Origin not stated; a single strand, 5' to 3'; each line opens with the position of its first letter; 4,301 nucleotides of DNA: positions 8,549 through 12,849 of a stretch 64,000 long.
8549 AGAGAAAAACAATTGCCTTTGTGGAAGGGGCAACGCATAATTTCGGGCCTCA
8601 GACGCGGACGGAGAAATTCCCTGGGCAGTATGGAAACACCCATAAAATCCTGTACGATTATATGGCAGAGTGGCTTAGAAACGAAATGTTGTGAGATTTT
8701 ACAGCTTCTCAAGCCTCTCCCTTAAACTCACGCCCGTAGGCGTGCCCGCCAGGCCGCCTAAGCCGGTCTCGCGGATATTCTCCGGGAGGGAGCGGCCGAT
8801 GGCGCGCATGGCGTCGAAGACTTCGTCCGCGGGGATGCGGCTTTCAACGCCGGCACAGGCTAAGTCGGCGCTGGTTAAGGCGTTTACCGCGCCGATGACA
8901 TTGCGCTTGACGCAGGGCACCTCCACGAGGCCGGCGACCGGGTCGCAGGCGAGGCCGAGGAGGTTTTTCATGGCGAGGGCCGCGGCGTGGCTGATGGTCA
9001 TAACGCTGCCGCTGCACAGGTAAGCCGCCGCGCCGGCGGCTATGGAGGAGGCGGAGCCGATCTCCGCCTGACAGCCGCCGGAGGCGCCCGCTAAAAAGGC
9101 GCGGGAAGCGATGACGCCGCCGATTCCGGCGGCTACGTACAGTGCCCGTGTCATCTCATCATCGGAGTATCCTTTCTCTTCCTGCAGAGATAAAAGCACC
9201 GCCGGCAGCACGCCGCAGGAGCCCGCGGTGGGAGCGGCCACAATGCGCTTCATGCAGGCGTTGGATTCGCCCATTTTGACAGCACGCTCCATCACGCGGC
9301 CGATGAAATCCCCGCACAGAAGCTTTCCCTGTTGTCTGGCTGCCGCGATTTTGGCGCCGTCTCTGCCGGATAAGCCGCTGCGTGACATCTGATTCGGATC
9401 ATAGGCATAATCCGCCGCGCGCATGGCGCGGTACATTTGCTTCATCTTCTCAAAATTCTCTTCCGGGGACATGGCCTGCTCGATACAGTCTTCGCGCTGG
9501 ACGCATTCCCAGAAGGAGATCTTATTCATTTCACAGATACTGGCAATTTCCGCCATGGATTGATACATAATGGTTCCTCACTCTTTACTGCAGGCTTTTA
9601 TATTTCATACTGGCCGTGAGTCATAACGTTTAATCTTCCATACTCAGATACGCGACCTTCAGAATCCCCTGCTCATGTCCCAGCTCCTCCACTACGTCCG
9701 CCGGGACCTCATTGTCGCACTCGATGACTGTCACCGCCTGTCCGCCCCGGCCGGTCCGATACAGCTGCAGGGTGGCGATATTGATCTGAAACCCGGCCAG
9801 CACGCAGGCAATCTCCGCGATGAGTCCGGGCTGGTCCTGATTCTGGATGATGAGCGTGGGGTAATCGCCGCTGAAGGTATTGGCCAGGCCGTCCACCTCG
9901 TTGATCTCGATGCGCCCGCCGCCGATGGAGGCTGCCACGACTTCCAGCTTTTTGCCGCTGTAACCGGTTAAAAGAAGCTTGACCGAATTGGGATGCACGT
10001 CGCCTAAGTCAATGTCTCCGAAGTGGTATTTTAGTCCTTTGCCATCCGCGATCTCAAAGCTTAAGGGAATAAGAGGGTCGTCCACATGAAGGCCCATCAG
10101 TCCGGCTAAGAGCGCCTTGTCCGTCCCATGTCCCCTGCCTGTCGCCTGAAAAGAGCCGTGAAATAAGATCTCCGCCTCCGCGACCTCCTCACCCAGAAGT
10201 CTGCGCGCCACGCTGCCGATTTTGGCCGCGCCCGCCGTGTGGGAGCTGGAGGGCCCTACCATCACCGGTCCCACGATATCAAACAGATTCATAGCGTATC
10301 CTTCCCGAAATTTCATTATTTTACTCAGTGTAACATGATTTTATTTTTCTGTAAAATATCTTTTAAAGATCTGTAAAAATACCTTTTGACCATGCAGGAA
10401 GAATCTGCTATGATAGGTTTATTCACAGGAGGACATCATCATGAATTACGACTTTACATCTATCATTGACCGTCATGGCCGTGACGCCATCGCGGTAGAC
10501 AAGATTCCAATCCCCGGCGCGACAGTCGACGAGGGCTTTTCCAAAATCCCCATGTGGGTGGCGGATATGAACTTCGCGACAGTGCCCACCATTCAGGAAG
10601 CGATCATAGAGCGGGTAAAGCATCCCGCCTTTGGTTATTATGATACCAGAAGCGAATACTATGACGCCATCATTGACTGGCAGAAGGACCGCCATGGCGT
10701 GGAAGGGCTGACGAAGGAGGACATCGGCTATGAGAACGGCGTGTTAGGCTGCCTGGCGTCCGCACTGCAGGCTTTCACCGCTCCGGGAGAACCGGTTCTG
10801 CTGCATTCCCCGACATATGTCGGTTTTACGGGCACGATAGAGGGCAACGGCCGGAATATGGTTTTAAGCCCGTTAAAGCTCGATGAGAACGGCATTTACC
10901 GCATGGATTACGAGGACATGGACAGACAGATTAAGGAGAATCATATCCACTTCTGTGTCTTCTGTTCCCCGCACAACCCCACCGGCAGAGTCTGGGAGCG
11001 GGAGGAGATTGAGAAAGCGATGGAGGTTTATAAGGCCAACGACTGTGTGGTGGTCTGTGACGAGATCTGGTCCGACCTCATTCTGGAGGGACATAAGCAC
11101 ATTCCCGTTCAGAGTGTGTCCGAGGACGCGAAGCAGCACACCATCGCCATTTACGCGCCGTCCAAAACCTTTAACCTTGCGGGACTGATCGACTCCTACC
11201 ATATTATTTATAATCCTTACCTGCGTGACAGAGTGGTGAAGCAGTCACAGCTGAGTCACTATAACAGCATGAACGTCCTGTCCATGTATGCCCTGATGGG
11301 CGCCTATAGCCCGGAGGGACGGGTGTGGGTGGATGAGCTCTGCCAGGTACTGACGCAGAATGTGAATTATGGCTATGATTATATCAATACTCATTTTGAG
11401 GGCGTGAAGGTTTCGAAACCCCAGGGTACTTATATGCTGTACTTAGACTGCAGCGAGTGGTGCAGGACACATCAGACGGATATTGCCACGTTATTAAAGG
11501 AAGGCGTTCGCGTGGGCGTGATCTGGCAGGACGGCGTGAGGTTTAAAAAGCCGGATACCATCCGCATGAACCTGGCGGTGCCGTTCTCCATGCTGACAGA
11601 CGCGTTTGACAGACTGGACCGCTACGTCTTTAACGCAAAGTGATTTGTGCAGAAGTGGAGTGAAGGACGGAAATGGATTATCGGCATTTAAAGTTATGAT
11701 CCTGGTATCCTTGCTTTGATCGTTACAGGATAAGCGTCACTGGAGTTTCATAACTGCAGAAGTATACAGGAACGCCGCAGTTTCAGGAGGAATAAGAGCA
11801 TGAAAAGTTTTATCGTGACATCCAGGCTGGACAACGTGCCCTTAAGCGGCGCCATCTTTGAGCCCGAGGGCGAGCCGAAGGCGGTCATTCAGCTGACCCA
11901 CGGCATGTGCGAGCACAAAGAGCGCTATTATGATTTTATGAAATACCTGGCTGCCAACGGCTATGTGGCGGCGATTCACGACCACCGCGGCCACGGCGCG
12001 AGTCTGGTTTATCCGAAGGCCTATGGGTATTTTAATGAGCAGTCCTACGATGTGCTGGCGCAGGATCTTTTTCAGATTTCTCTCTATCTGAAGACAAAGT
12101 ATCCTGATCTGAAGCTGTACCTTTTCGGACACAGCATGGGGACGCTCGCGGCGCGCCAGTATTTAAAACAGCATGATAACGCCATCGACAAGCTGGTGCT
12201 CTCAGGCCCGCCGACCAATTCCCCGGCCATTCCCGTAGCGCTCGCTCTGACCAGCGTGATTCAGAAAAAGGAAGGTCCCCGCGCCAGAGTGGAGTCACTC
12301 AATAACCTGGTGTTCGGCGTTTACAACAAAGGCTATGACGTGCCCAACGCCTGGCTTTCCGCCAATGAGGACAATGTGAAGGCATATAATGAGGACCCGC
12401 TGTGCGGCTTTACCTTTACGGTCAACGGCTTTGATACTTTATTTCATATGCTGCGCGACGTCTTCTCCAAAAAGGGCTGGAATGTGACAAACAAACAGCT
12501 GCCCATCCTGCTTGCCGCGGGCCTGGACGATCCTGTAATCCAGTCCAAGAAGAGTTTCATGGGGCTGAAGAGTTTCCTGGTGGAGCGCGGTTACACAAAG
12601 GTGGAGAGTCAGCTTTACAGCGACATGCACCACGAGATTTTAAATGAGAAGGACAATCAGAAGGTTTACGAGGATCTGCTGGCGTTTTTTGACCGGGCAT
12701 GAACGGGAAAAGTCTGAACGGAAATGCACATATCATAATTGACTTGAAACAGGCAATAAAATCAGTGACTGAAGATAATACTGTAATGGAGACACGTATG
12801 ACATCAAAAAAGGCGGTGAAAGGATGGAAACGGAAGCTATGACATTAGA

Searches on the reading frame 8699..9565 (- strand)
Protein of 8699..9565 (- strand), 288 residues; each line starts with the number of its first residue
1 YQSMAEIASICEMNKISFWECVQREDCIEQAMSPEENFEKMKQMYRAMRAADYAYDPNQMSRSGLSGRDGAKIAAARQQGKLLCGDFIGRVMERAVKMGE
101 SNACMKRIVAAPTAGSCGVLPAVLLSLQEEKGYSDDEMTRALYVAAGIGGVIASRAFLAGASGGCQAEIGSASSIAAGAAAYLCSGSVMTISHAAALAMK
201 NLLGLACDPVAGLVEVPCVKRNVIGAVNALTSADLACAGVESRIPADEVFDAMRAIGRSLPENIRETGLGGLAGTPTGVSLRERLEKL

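Call 90: search_protein_families(library=pfam, max_evalue=0.00001, proteins=[window:8699-9565:-])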
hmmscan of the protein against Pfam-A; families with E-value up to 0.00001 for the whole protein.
window:8699-9565:- (288 aa): 1 family
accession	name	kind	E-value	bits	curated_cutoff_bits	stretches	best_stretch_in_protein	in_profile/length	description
PF03313.21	SDH_alpha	-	8.2e-74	249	26.4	1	15-273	3-260/260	Serine dehydratase alpha chain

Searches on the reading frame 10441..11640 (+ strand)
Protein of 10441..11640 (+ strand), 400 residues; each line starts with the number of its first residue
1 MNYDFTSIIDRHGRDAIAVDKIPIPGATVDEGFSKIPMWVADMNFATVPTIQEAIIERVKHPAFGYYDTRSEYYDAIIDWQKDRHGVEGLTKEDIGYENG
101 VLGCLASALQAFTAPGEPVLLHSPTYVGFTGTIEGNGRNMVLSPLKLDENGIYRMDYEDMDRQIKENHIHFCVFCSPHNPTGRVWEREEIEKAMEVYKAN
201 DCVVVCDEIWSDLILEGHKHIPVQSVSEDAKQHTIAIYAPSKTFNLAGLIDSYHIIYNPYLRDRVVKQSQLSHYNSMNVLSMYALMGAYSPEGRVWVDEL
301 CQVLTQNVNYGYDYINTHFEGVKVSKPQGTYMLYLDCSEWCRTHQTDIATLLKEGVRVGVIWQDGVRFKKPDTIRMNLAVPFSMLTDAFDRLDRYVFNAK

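Call 90: search_protein_families(library=pfam, max_evalue=0.00001, proteins=[window:10441-11640:+])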
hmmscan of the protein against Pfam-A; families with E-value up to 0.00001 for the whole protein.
window:10441-11640:+ (400 aa): 1 family
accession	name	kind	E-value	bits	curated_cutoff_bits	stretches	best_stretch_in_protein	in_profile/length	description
PF00155.27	Aminotran_1_2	-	2e-31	109.9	19.7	1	42-391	10-360/361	Aminotransferase class I and II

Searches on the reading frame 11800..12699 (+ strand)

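Call 90: search_protein_families(library=pfam, max_evalue=0.00001, proteins=[window:11800-12699:+])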
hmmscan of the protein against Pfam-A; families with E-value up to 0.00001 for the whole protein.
window:11800-12699:+ (300 aa): 4 families
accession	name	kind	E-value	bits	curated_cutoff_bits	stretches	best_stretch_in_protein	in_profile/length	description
PF12146.15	Hydrolase_4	-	7.8e-44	150.2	27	1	25-285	2-239/239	Serine aminopeptidase, S33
PF00561.26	Abhydrolase_1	-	1.7e-14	54.5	25.8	1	32-144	5-107/245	alpha/beta hydrolase fold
PF00326.27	Peptidase_S9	-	1.2e-06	28.6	22.6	0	229-299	138-208/213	Prolyl oligopeptidase family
PF12697.13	Abhydrolase_6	-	8.6e-06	27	26.3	1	32-153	3-110/217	Alpha/beta hydrolase family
